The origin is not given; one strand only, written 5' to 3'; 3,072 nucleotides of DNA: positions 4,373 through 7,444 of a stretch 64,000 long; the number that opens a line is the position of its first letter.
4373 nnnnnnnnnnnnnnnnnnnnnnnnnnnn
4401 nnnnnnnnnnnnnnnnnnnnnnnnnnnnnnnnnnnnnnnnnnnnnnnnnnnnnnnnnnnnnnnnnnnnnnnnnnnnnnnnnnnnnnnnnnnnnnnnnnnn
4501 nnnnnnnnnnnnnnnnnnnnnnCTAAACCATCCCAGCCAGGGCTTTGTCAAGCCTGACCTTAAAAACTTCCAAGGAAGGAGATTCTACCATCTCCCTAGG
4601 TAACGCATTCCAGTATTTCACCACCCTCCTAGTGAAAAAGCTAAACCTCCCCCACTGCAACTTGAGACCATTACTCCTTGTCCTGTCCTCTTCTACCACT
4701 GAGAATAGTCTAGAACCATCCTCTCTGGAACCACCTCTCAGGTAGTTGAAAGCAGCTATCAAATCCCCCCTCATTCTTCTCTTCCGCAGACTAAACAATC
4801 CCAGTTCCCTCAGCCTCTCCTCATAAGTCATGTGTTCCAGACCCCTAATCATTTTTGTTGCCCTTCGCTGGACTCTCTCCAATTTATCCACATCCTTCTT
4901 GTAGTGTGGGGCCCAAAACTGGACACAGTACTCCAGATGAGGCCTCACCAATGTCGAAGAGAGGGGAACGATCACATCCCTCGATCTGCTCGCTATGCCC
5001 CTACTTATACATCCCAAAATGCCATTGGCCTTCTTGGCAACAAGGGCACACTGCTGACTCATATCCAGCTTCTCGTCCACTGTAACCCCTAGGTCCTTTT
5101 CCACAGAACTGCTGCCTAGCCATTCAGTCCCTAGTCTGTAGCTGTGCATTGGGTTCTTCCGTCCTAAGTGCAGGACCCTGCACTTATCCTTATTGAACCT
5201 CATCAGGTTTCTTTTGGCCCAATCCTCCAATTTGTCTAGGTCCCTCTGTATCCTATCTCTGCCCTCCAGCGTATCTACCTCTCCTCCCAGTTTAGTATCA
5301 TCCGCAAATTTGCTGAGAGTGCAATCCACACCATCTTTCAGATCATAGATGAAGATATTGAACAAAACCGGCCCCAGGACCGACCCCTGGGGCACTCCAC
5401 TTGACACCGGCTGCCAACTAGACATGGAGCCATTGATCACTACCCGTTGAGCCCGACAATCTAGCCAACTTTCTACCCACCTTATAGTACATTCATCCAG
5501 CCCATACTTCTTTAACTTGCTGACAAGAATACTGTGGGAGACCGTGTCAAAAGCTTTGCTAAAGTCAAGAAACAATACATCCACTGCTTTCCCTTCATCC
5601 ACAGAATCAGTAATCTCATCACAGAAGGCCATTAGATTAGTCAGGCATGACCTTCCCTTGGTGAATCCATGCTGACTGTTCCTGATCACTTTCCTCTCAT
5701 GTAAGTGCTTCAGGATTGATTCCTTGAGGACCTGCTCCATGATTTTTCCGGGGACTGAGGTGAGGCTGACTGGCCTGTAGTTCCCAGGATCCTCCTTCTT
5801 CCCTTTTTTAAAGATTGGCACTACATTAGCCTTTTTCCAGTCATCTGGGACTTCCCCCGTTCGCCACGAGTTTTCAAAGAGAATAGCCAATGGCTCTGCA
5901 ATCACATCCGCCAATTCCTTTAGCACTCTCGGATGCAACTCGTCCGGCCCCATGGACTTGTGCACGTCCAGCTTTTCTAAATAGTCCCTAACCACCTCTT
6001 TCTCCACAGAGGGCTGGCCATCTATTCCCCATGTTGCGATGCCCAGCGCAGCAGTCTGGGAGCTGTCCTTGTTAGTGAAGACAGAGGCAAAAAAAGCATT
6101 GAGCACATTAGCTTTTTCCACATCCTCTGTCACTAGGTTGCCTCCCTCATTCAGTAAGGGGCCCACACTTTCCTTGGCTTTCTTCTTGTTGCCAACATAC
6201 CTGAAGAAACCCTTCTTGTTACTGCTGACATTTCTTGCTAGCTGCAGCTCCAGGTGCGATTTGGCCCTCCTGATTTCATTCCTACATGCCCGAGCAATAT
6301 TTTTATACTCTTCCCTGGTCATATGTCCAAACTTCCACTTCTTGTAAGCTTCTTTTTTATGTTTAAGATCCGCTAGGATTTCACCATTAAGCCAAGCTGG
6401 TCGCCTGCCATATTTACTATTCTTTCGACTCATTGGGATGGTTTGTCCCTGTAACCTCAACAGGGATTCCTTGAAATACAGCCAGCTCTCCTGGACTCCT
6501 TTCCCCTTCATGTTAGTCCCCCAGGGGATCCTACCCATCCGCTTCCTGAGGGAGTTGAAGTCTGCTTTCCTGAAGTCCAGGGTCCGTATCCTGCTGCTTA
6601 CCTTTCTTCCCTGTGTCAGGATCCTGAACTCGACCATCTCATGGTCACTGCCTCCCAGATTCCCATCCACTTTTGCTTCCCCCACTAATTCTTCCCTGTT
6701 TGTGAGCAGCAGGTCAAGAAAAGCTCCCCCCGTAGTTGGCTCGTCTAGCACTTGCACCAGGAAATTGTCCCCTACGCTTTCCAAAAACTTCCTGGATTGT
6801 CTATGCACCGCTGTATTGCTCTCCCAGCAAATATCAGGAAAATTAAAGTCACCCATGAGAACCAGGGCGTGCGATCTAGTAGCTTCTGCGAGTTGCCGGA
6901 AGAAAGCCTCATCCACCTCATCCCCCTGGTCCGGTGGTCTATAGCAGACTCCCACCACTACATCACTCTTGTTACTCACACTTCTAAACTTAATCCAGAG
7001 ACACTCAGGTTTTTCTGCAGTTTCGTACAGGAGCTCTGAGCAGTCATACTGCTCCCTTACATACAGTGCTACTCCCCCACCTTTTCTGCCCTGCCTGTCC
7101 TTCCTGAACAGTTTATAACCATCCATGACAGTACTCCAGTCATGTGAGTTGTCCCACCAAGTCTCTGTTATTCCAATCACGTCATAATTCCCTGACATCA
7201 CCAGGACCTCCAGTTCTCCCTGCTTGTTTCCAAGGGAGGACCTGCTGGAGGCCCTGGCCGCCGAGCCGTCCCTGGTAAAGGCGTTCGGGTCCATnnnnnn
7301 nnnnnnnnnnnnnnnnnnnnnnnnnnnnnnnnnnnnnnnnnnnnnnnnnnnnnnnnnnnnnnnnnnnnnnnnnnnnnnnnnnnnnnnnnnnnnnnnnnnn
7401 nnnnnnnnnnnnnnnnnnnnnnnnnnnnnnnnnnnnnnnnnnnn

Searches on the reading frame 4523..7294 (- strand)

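Call 59: search_protein_families(library=pfam, proteins=[window:4523-7294:-], max_evalue=0.001)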
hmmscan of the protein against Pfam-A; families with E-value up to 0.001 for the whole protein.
window:4523-7294:- (923 aa): 3 families
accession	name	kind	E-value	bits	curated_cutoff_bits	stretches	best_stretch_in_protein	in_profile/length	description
PF00078.32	RVT_1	-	1e-35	123.7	29.6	1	499-719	2-194/205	Reverse transcriptase (RNA-dependent DNA polymerase)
PF03372.29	Exo_endo_phos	-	3.2e-15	56.9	24.5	1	35-218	29-225/225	Endonuclease/Exonuclease/phosphatase family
PF14529.12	Exo_endo_phos_2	-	4.4e-11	43.1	27.4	1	114-221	3-116/117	Endonuclease-reverse transcriptase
